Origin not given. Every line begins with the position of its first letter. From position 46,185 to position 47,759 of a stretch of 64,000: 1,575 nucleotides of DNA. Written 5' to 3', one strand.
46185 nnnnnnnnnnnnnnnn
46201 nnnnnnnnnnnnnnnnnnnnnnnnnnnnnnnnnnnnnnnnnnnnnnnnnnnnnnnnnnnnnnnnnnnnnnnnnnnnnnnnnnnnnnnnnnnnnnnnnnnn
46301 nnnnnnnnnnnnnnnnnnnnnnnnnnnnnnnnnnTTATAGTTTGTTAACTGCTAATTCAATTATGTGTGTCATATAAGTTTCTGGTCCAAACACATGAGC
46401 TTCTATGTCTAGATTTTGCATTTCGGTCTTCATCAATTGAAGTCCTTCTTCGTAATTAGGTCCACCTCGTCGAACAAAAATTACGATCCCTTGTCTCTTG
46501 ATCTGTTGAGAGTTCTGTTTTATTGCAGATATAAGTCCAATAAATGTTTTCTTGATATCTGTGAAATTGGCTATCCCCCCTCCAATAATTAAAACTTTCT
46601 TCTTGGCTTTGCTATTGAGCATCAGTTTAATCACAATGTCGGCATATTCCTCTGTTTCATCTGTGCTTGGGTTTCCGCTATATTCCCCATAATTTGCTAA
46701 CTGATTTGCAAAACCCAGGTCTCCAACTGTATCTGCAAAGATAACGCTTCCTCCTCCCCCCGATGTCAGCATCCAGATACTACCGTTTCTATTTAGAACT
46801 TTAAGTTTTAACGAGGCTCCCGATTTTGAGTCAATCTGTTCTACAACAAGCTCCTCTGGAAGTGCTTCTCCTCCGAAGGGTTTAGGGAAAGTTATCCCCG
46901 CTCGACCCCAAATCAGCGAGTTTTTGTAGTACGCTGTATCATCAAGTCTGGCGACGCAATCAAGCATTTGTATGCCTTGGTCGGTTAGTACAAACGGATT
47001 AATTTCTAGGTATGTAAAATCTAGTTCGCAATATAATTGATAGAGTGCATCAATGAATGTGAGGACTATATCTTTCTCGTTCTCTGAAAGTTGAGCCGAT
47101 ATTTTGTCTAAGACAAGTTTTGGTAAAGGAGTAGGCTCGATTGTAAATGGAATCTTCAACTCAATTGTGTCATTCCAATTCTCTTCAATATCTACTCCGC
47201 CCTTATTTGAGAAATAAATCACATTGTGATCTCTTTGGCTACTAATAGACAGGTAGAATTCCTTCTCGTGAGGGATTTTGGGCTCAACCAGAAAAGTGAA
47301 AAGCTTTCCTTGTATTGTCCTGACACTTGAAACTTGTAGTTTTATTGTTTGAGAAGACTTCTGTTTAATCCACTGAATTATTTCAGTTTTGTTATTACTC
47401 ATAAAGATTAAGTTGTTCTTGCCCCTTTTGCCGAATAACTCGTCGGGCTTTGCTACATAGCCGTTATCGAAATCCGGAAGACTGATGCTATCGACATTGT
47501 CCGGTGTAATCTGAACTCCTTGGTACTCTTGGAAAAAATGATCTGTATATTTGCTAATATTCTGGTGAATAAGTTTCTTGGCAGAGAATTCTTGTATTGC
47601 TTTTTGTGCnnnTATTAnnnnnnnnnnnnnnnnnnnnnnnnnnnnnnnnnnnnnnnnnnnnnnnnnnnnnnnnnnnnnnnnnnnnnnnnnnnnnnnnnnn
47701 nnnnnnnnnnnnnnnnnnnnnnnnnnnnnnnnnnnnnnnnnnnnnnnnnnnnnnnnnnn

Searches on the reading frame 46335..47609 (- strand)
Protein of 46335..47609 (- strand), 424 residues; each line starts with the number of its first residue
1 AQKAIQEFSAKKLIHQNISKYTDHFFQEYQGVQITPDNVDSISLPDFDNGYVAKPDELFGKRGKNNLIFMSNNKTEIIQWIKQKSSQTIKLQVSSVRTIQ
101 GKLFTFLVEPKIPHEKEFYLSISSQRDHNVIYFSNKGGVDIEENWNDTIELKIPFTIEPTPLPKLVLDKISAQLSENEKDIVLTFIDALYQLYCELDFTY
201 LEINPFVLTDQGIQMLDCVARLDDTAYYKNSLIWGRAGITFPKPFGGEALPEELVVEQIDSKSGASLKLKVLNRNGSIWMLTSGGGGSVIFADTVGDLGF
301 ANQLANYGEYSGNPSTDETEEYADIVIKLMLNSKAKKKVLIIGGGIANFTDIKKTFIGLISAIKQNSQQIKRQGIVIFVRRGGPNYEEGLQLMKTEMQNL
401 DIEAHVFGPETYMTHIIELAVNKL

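Call 46: search_protein_families(library=ncbifam, proteins=[window:46335-47609:-], max_evalue=1e-10)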
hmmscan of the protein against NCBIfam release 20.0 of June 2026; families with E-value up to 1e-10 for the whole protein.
window:46335-47609:- (424 aa): 3 families
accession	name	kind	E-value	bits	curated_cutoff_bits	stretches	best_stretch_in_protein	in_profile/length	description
TIGR01016.1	sucCoAbeta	subfamily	1.4e-26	93.3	375.55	1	30-403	22-371/386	succinate-CoA ligase subunit beta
NF001913.0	PRK00696.1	equivalog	9.3e-22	77.6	370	1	48-400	40-368/388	ADP-forming succinate--CoA ligase subunit beta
NF010647.0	PRK14046.1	equivalog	1.8e-11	43.7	604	0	59-233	51-229/392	malate--CoA ligase subunit beta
